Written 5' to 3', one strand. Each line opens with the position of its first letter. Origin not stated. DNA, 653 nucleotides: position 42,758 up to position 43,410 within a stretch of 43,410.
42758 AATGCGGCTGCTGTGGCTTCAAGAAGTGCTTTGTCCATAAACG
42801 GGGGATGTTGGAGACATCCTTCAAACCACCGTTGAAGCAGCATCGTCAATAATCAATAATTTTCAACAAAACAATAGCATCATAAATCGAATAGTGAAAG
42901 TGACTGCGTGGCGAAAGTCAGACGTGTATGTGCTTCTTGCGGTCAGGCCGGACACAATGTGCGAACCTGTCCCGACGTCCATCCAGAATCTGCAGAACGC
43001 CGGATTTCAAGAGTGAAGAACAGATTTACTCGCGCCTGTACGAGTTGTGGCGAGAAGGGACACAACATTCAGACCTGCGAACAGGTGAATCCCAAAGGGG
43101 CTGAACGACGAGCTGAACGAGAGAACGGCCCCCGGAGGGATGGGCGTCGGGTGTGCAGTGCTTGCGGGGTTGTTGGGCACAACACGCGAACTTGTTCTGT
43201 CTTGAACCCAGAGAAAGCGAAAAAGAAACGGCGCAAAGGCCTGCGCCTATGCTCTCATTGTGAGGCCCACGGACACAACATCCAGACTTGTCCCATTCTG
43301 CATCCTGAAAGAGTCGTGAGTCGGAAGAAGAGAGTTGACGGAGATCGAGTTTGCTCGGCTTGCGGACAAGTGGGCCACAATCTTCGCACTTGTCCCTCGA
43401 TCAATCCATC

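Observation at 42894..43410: Array of five retroviral/eukaryote-type CCHC zinc knuckles in an archaeal gene, with the first knuckle in a different frame (apparent -1 frameshift near 43017..43022)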

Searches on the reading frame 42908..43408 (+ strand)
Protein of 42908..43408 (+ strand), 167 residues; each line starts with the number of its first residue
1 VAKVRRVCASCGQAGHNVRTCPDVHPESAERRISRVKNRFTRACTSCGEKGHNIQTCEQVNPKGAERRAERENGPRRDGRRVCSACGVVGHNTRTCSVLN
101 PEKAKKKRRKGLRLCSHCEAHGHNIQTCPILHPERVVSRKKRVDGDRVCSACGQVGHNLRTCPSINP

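Call 5: search_protein_families(library=pfam, proteins=[window:42908-43408:+], max_evalue=0.01)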
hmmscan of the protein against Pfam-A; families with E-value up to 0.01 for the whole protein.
window:42908-43408:+ (167 aa): 5 families
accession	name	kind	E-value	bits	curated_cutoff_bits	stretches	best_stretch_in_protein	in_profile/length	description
PF13696.11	zf-CCHC_2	-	8.6e-18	64.3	27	3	7-22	5-20/21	Zinc knuckle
PF14392.11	zf-CCHC_4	-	6.6e-12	45.3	27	1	4-22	30-48/49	Zinc knuckle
PF00098.28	zf-CCHC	-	1.1e-05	25.7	20.8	0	147-164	1-18/18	Zinc knuckle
PF15288.11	zf-CCHC_6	-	2.5e-05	24.5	22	0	80-94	1-15/42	Zinc knuckle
PF13248.11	Zn_ribbon_3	-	0.0032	17.3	27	0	144-155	14-25/26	zinc-ribbon domain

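Call 9: find_homologous_proteins(query=window:42908-43408:+)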
Query window:42908-43408:+: 53 candidates shared short words with the query, none scored E <= 0.001.

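Call 11: find_related_loci(query=window:42908-43408:+, collection=genome_contigs, flank=10000)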
Query window:42908-43408:+ (167 aa) in genome_contigs; peptide patterns used: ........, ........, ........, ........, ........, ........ (x = any residue, [..] = any of these).
122 stretches matched a pattern; 2 encode a relative of the query (tblastn E <= 1e-3); 2 distinct loci.
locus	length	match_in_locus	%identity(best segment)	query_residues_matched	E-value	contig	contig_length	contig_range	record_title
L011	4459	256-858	84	1-167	1e-90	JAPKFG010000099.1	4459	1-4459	MAG: Candidatus Poseidoniales archaeon isolate ANT-136 NODE_14244_length_4459_cov_13.564941, whole genome shotgun sequen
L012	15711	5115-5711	73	1-167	9e-77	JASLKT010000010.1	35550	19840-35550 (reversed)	MAG: Candidatus Thalassarchaeaceae archaeon isolate ETNP1_MAG_7 NODE_10_length_35550_cov_14.481761, whole genome shotgun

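Call 15: search_solved_structures(query=L011:256-858:+, max_evalue=0.01, show_alignments=2)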
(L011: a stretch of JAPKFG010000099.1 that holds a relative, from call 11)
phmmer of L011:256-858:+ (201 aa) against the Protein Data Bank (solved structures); distinct sequences matched with E-value up to 0.01: 0.

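Call 16: find_related_loci(query=A1, collection=metagenome_contigs, flank=4000)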
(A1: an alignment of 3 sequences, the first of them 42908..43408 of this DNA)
Query A1 (167 aa) in metagenome_contigs; peptide patterns used: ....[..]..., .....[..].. (x = any residue, [..] = any of these).
284 stretches matched a pattern; 9 encode a relative of the query (tblastn E <= 1e-3); 9 distinct loci.
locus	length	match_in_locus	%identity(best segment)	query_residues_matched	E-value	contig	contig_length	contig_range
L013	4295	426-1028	85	1-167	1e-91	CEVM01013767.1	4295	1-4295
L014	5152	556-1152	83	1-167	1e-84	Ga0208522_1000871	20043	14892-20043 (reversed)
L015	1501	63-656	83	1-167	7e-89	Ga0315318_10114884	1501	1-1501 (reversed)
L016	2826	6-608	80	1-167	4e-81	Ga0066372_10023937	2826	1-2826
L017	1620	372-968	69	1-167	9e-81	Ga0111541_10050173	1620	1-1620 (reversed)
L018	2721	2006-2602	73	1-167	1e-77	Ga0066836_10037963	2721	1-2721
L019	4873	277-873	72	1-167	1e-75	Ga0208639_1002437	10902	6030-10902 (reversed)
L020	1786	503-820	67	1-167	4e-40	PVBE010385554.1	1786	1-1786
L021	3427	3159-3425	67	1-167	9e-31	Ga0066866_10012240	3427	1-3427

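Call 18: find_related_loci(query=A1, collection=viral_contigs, flank=4000)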
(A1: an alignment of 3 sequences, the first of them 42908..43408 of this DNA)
Query A1 (167 aa) in viral_contigs; peptide patterns used: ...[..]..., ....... (x = any residue, [..] = any of these).
64 stretches matched a pattern; 3 encode a relative of the query (tblastn E <= 1e-3); 3 distinct loci.
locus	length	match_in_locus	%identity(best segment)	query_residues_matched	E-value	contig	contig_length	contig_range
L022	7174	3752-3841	76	5-165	5e-6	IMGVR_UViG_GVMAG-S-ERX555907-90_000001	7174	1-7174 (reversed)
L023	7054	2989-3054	62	4-166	1e-5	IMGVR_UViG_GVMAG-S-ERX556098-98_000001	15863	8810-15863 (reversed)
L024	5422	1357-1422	64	108-129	2e-5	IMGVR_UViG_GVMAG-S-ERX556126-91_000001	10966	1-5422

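Call 28: search_protein_representatives(protein=window:42908-43408:+)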
Query: 167 residues. Proteins with E-value up to 0.001 (for the whole library): 285; up to 1e-10: 28; up to 1e-30: 3. The best 150 are listed.
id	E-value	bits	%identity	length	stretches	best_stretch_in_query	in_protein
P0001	8.6e-41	156.1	50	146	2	55-167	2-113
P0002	3.9e-36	140.9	40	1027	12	104-152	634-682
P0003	1.3e-31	126.2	30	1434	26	5-35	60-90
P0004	4.9e-30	121.1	46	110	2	94-167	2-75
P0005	1.1e-24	103.7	44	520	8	3-59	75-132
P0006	1.3e-21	93.7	36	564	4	7-132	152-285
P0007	1.9e-20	89.9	32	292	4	6-167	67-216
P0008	1.3e-17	80.6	49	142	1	5-97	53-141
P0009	2.7e-17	79.6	27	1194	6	79-167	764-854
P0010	1.4e-15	74.0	28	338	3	8-167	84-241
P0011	3.0e-15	72.9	36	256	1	6-163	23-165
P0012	3.7e-15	72.6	32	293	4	4-136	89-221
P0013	3.5e-14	69.5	33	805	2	6-162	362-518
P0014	9.5e-14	68.1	54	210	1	82-165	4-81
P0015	2.0e-13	67.0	43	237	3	2-96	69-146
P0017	7.7e-13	65.1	57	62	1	105-166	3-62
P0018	8.0e-13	65.0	47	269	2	6-77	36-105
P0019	1.0e-12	64.7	37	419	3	3-163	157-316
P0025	3.2e-11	59.8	44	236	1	5-129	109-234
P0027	5.4e-11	59.1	49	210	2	83-163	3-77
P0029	1.3e-10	57.9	47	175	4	7-96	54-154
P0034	3.4e-10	56.5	41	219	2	80-163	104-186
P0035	4.2e-10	56.2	58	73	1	6-68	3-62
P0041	1.4e-09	54.4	40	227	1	7-165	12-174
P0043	3.1e-09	53.4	31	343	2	35-157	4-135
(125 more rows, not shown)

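Call 31: list_cluster_members(proteins=[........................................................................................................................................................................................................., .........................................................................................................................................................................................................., P0001, P0004, P0008, P0017, P0035, P0014, P0005, P0006])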
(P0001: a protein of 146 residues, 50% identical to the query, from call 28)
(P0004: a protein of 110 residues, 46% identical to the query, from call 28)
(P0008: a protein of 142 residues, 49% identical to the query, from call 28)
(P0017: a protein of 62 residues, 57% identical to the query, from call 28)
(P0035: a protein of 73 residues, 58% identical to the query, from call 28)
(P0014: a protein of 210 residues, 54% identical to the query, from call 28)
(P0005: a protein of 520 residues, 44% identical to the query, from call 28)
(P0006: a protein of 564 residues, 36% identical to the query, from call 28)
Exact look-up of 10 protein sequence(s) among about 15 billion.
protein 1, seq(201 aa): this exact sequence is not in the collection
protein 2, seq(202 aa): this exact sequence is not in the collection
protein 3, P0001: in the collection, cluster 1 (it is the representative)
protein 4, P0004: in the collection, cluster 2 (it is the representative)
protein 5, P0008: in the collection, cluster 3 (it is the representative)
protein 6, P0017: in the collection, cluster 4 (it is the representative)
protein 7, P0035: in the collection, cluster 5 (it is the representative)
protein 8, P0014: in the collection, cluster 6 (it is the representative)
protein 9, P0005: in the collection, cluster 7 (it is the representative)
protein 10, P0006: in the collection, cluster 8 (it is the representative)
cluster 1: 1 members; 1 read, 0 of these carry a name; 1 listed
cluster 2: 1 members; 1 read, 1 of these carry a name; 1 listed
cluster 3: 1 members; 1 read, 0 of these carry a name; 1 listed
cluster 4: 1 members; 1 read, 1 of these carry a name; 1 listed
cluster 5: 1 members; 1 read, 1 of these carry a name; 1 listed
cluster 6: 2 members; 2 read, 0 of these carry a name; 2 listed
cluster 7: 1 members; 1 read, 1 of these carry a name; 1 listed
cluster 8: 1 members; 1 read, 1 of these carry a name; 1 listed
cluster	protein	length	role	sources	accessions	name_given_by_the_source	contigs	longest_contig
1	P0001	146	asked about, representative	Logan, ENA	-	-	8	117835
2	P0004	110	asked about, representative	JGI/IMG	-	hypothetical protein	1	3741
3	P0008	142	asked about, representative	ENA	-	-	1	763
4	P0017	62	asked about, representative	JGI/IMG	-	hypothetical protein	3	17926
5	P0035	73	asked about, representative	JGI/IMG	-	hypothetical protein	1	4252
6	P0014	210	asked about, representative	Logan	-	-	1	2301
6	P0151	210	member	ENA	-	-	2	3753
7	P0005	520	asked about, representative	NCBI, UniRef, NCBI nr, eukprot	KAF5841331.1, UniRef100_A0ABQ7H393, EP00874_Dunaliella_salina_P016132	hypothetical protein DUNSADRAFT_13407 [Dunaliella salina] | CCHC-type domain-containing protein n=1 Tax=Dunaliella salina TaxID=3046 ... | KAF5841331.1 hypothetical protein DUNSADRAFT_13407 [Dunaliella salina]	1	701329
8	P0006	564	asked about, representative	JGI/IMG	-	hypothetical protein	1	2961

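Call 32: find_encoding_contigs(protein=P0001, flank=6000, max_places=4)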
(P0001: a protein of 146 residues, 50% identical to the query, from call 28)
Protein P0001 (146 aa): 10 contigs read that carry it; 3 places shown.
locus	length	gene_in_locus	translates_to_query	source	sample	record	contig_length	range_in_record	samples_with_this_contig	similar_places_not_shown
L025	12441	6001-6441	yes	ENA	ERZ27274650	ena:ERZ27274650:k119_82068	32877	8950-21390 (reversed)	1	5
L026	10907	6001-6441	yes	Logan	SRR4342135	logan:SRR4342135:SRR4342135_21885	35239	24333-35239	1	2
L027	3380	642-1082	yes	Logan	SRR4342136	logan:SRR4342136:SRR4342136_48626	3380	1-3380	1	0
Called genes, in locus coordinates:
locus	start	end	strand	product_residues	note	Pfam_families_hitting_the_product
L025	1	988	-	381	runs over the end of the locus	PF01467:CTP_transf_like, PF04019:DUF359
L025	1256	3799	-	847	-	-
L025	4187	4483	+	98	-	PF12976:DUF3860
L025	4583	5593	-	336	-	PF00274:Glycolytic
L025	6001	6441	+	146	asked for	PF13696:zf-CCHC_2 (faint)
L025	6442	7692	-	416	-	PF13450:NAD_binding_8 (weak)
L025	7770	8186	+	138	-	PF02391:MoaE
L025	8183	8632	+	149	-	PF01967:MoaC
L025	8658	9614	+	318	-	PF03320:FBPase_glpX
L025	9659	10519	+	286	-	PF00378:ECH_1, PF16113:ECH_2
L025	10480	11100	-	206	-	PF05995:CDO_I (weak)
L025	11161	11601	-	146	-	-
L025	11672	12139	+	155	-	PF00571:CBS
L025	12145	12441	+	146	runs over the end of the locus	PF00571:CBS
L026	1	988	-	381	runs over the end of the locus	PF01467:CTP_transf_like, PF04019:DUF359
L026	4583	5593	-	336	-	PF00274:Glycolytic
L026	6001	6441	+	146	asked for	PF13696:zf-CCHC_2 (faint)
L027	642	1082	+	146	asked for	PF13696:zf-CCHC_2 (faint)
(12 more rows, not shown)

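Call 34: find_encoding_contigs(protein=P0004, flank=6000, max_places=2)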
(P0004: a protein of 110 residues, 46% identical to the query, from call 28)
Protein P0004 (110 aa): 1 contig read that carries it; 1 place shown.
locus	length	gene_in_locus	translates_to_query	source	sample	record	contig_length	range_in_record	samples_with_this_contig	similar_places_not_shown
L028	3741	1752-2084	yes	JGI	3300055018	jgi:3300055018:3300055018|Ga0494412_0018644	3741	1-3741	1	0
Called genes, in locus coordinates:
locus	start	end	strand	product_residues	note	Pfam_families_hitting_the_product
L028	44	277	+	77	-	PF12976:DUF3860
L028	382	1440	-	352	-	PF01791:DeoC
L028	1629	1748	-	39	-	-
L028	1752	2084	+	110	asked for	PF13696:zf-CCHC_2 (faint), PF21759:AIR2-like_ZnK4 (faint)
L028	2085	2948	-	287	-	PF00378:ECH_1, PF16113:ECH_2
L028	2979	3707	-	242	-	-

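Call 35: find_encoding_contigs(protein=P0017, flank=6000, max_places=2)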
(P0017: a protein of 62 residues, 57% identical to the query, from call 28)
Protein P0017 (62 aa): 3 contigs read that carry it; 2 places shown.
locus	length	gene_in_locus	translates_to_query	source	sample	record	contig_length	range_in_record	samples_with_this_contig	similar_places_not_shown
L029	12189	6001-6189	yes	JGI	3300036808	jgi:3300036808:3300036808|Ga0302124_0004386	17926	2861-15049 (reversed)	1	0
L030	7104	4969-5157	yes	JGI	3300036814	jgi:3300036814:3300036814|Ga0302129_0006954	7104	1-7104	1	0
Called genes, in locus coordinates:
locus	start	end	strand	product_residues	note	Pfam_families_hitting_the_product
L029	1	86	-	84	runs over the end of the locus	-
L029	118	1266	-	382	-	-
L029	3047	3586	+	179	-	PF12976:DUF3860, PF02037:SAP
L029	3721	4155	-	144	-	PF05099:TerB (weak)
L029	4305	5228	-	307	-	PF00274:Glycolytic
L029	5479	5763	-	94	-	-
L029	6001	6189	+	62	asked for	-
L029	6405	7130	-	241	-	PF03320:FBPase_glpX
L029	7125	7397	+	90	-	-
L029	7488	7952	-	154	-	PF01967:MoaC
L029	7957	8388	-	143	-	PF02391:MoaE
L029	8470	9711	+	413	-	-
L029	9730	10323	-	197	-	PF01661:Macro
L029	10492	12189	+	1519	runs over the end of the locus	?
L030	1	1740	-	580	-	?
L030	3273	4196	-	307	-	PF00274:Glycolytic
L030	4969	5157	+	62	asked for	-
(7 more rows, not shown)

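Call 36: find_encoding_contigs(protein=P0035, flank=6000, max_places=2)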
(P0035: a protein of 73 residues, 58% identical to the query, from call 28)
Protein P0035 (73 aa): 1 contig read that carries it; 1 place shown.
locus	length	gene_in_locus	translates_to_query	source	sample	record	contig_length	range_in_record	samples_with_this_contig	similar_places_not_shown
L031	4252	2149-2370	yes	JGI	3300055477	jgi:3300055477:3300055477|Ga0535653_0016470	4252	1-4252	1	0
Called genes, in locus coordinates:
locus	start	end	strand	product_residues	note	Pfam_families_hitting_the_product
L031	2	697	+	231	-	?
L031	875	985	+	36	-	-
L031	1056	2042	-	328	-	PF01791:DeoC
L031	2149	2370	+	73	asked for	-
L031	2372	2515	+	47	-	-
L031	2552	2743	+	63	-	-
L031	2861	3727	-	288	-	PF00378:ECH_1, PF16113:ECH_2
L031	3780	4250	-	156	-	?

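Call 49: find_homologous_proteins(query=L029:5491-6186:+, max_evalue=0.001)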
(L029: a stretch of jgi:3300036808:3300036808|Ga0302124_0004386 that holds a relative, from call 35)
Query L029:5491-6186:+ (232 aa): 82 proteins with E <= 0.001 among 1661 candidates.
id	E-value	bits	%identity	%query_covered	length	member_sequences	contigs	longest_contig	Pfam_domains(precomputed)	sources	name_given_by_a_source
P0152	1.4e-21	95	32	80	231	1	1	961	PF27939.1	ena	-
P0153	8.9e-16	76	40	66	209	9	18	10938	PF13696.12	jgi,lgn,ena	-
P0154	1.1e-14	73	40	66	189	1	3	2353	-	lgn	-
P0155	1.3e-14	72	36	60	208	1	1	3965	PF13696.12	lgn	-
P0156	2.1e-14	72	36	53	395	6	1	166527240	-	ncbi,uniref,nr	ncbi:uncharacterized protein LOC113315004 isoform X1 [Papaver somniferum]|uniref:uncharacterized pro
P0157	2.2e-14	72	38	66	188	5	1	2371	-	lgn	-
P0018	1.5e-12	66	44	41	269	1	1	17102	PF27939.1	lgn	-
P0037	4.5e-12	64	46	37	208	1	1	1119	PF13696.12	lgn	-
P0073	5.5e-12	64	49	31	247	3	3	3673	-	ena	-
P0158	9.3e-12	63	46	34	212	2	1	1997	PF15288.12,PF13696.12,PF00098.29,PF14392.12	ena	-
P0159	1.4e-11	62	50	35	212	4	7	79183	PF15288.12,PF13696.12,PF00098.29,PF14392.12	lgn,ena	-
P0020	1.9e-11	62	50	35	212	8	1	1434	PF13696.12,PF00098.29,PF14392.12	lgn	-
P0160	1.9e-11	62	47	37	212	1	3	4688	PF15288.12,PF27939.1,PF13696.12,PF14392.12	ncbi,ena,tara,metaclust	tara:strand:- start:207 stop:845 length:639 start_codon:yes stop_codon:yes gene_type:complete|metacl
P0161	3.1e-11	61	46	35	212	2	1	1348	PF13696.12,PF00098.29,PF14392.12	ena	-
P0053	4.9e-11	61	35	52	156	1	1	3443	PF27939.1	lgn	-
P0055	7.9e-11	60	40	40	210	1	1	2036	PF13696.12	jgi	jgi:hypothetical protein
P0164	7.5e-10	57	28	74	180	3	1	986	PF13696.12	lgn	-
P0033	7.6e-10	57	39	55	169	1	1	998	PF27939.1,PF13696.12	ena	-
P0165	1.0e-9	56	33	76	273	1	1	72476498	PF27939.1,PF13696.12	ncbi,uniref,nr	ncbi:unnamed protein product [Linum tenue]|uniref:CCHC-type domain-containing protein n=1 Tax=Linum 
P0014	8.8e-9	53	45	36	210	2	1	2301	-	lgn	-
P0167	1.7e-8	52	38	54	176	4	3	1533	PF13696.12,PF00098.29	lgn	-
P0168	1.9e-8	52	35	55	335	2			PF13696.12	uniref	uniref:DNA-binding protein HEXBP n=2 Tax=Noccaea caerulescens TaxID=107243 RepID=A0A1J3H1G2_NOCCA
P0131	2.6e-8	52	39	44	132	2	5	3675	PF13696.12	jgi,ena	-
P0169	3.0e-8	52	34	53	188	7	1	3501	PF27939.1,PF13696.12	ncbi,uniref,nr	ncbi:hypothetical protein MKW94_030303 [Papaver nudicaule]|uniref:CCHC-type domain-containing protei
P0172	6.9e-8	50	35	68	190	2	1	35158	PF13696.12,PF00098.29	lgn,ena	-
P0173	8.3e-8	50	31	74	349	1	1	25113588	PF13696.12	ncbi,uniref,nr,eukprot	ncbi:uncharacterized protein LOC9307998 isoform X2 [Arabidopsis lyrata subsp. lyrata]|uniref:unchara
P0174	1.0e-7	50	41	37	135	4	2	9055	PF13696.12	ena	-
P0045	4.8e-7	48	31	55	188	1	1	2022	PF27939.1,PF13696.12,PF14392.12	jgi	jgi:hypothetical protein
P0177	4.8e-7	48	32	69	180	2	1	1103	PF15288.12,PF27939.1,PF13696.12,PF14392.12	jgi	-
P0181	8.6e-7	47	29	86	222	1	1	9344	PF15288.12,PF00098.29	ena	-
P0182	1.0e-6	47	31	76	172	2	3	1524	PF13696.12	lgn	-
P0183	1.5e-6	46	34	60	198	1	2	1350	PF13696.12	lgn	-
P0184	1.6e-6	46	31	38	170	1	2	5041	PF13696.12,PF14392.12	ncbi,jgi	-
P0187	2.2e-6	46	32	76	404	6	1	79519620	PF13696.12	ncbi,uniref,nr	ncbi:hypothetical protein Dsin_010188 [Dipteronia sinensis]|uniref:CCHC-type domain-containing prote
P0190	5.3e-6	44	38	53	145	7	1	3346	PF27939.1,PF13696.12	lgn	-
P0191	6.7e-6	44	35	65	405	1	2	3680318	PF13696.12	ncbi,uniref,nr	ncbi:hypothetical protein JCGZ_15347 [Jatropha curcas]|uniref:CCHC-type domain-containing protein n=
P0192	1.3e-5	43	33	67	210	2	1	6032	PF27939.1,PF13696.12,PF00098.29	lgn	-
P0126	2.7e-5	42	36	54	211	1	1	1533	PF27939.1,PF13696.12,PF00098.29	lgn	-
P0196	3.5e-5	42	31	62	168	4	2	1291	PF27939.1,PF13696.12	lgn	-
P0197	4.9e-5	41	36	43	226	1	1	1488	PF13696.12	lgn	-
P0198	6.8e-5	41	39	53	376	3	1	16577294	PF13696.12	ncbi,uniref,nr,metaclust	ncbi:hypothetical protein CARUB_v10003352mg [Capsella rubella]|uniref:CCHC-type domain-containing pr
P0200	9.4e-5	40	33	74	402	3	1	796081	PF13696.12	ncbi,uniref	ncbi:hypothetical protein V5N11_032558 [Cardamine amara subsp. amara]|uniref:CCHC-type domain-contai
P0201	9.5e-5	40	33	74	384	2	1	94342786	PF13696.12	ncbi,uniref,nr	ncbi:hypothetical protein CXB51_035180 [Gossypium anomalum]|uniref:CCHC-type domain-containing prote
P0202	1.7e-4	39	46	21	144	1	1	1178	PF13696.12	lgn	-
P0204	2.1e-4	39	36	52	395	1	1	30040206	PF13696.12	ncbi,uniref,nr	ncbi:hypothetical protein F0562_033741 [Nyssa sinensis]|uniref:CCHC-type domain-containing protein n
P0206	2.7e-4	39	35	44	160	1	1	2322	PF13696.12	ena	-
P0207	2.9e-4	39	29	74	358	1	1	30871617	PF13696.12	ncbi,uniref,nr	ncbi:DNA-binding protein HEXBP [Senna tora]|uniref:DNA-binding protein HEXBP n=1 Tax=Senna tora TaxI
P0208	3.0e-4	39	36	38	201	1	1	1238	PF13696.12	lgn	-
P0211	5.7e-4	38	46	24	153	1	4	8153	PF13696.12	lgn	-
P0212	5.8e-4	38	29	49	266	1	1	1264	PF13696.12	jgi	-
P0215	7.4e-4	37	36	53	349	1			PF13696.12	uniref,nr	uniref:CCHC-type domain-containing protein n=1 Tax=Nelumbo nucifera TaxID=4432 RepID=A0A822YAP6_NELN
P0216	7.9e-4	37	36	53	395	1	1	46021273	PF13696.12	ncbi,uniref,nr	ncbi:hypothetical protein HHK36_015289 [Tetracentron sinense]|uniref:CCHC-type domain-containing pro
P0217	8.2e-4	37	43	25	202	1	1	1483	PF13696.12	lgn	-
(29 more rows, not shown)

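Call 51: predict_structure(protein=window:42908-43408:+)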
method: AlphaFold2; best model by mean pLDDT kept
length: 167 residues; sequences in the alignment: 1
mean_pLDDT: 59.8   pTM: 0.26
mean pLDDT of the five models: 59.8, 59.6, 58.5, 51.5, 39.4
residues with pLDDT >= 90: 0; 70-90: 36; 50-70: 99; < 50: 32
segments of 3 or more residues with pLDDT < 50: 1-4, 25-41, 105-112, 137-139
pLDDT, mean of each block of 10 residues (from residue 1): 54 65 48 42 61 66 71 72 71 68 48 52 59 53 59 66 60
secondary structure, 60 per line:
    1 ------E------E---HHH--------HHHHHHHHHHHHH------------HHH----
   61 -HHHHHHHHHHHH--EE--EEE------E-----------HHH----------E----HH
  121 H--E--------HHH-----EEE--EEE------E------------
elements in order: H29-41 H62-73 E80-82 E141-143 E146-148
